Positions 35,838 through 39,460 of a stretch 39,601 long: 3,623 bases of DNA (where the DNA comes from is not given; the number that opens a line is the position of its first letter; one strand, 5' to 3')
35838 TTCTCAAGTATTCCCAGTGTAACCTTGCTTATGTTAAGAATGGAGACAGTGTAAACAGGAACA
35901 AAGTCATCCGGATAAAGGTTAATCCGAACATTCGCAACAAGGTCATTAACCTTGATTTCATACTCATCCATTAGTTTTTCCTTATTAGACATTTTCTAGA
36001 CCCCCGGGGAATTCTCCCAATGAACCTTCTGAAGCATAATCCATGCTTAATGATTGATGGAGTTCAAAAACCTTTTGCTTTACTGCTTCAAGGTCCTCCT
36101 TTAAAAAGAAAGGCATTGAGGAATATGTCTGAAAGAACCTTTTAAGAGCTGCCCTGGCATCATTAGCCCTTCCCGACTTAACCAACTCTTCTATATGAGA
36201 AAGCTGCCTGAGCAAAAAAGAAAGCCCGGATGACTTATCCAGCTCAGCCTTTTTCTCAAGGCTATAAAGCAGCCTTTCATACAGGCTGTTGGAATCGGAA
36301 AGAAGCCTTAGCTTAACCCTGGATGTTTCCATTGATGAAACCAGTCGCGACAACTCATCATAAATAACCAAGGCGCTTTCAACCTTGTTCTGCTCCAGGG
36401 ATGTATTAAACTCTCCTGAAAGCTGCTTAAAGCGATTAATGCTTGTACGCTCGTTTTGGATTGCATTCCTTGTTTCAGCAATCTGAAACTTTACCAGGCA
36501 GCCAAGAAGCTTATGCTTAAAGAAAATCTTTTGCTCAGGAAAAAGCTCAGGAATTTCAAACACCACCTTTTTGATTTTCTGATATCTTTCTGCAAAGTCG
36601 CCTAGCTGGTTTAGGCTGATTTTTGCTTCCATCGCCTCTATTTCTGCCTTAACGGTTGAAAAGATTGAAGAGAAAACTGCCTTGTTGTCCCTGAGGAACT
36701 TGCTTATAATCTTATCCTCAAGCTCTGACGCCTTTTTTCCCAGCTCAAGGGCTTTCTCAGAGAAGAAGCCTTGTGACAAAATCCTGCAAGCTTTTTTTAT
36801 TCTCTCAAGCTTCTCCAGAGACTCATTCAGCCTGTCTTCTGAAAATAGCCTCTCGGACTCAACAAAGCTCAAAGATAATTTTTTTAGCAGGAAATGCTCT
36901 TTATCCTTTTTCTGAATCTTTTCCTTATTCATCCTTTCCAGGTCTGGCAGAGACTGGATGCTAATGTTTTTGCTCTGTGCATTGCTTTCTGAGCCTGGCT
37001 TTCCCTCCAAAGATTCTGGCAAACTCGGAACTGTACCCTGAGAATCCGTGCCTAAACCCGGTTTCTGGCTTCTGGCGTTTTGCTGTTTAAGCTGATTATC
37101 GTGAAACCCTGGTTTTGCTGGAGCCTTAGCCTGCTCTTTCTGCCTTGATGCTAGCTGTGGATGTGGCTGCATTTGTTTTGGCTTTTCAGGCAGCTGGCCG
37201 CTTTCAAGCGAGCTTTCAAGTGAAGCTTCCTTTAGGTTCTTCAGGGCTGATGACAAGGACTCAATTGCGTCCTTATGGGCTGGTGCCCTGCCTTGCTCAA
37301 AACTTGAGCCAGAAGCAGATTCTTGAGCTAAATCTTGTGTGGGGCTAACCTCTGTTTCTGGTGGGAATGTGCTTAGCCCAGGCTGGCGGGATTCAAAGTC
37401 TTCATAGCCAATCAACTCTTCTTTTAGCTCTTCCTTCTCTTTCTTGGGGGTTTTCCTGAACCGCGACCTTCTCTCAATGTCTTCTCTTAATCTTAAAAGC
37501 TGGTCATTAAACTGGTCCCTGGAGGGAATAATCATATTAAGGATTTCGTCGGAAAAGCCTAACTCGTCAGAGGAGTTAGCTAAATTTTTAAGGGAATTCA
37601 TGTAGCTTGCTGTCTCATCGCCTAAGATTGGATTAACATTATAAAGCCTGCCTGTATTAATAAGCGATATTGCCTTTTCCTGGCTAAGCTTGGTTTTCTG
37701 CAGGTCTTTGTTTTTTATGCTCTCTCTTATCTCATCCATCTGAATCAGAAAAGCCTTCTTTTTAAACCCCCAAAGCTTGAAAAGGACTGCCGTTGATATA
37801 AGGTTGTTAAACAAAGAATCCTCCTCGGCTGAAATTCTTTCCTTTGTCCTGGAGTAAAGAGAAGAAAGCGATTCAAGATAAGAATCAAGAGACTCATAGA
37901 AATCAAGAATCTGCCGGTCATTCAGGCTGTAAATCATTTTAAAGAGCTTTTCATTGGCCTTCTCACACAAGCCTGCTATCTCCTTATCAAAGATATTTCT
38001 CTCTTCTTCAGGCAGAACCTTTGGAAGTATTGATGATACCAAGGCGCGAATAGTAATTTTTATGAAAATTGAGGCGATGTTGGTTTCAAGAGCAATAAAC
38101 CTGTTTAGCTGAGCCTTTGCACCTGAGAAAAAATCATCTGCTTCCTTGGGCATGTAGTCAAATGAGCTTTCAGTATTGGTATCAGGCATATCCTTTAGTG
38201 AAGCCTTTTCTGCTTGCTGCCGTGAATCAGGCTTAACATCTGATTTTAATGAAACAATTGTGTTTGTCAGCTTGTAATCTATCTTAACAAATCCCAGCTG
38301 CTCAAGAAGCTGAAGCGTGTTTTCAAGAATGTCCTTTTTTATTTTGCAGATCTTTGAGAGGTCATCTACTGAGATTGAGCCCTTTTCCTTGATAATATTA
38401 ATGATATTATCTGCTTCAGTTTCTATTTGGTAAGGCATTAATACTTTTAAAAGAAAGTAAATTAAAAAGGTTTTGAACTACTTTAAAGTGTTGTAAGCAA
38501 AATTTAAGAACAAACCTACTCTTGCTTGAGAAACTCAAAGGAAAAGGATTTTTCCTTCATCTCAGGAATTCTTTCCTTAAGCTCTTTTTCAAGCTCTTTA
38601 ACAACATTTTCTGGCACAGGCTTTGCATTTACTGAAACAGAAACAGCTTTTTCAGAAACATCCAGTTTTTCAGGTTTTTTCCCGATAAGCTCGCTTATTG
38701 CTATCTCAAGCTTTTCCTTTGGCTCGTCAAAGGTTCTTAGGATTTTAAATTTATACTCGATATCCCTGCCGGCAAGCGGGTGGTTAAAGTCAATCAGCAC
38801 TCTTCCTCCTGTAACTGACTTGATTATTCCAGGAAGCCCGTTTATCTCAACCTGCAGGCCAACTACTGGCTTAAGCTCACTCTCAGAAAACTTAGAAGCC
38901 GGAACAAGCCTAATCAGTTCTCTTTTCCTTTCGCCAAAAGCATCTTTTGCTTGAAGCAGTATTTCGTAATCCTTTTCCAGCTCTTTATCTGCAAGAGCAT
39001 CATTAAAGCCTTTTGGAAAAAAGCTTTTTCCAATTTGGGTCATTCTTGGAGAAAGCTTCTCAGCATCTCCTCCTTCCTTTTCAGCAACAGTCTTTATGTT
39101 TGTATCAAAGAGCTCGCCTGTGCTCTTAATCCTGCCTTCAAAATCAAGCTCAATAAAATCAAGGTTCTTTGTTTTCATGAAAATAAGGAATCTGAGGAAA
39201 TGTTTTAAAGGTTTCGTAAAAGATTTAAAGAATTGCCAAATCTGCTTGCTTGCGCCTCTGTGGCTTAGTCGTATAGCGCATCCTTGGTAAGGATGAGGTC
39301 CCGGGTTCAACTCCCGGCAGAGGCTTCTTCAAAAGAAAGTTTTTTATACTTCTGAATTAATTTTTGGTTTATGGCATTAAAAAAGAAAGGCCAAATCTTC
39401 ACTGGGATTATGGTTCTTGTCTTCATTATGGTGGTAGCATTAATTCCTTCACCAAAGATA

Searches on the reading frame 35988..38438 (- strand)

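Call 18: search_protein_families(library=pfam, proteins=[window:35988-38438:-], max_evalue=0.01)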
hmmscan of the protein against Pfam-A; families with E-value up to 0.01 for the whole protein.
window:35988-38438:- (817 aa): 1 family
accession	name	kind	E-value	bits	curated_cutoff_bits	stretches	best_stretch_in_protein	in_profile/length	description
PF20024.5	DUF6432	-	0.0068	17.1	29.6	0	23-83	30-90/97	Family of unknown function (DUF6432)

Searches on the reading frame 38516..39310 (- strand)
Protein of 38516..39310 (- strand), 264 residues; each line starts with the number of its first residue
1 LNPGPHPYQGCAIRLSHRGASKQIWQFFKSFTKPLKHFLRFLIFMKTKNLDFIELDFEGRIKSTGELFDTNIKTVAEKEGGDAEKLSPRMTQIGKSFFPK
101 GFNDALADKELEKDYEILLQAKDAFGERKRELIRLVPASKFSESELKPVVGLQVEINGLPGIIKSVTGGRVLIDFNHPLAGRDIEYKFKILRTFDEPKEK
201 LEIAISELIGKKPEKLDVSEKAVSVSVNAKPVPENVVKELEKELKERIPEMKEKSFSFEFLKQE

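Call 18: search_protein_families(library=pfam, proteins=[window:38519-39310:-], max_evalue=0.01)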
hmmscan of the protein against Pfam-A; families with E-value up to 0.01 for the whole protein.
window:38519-39310:- (264 aa): 2 families
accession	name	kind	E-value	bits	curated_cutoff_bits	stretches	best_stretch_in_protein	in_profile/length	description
PF22199.2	FKBP26_IF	-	4.1e-15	55.9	27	1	134-179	1-46/46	FKBP26, IF domain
PF00254.34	FKBP_C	-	0.00019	22.1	21.1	1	47-130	5-76/94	FKBP-type peptidyl-prolyl cis-trans isomerase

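Call 73: find_encoding_contigs(protein=window:38516-39310:-, flank=10000, max_places=2)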
Protein window:38516-39310:- (264 aa): no gene with exactly this product is on record in the collection.
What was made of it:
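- Tried and rejected: A look-up anchored at the other end of the window found no record (call 73).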
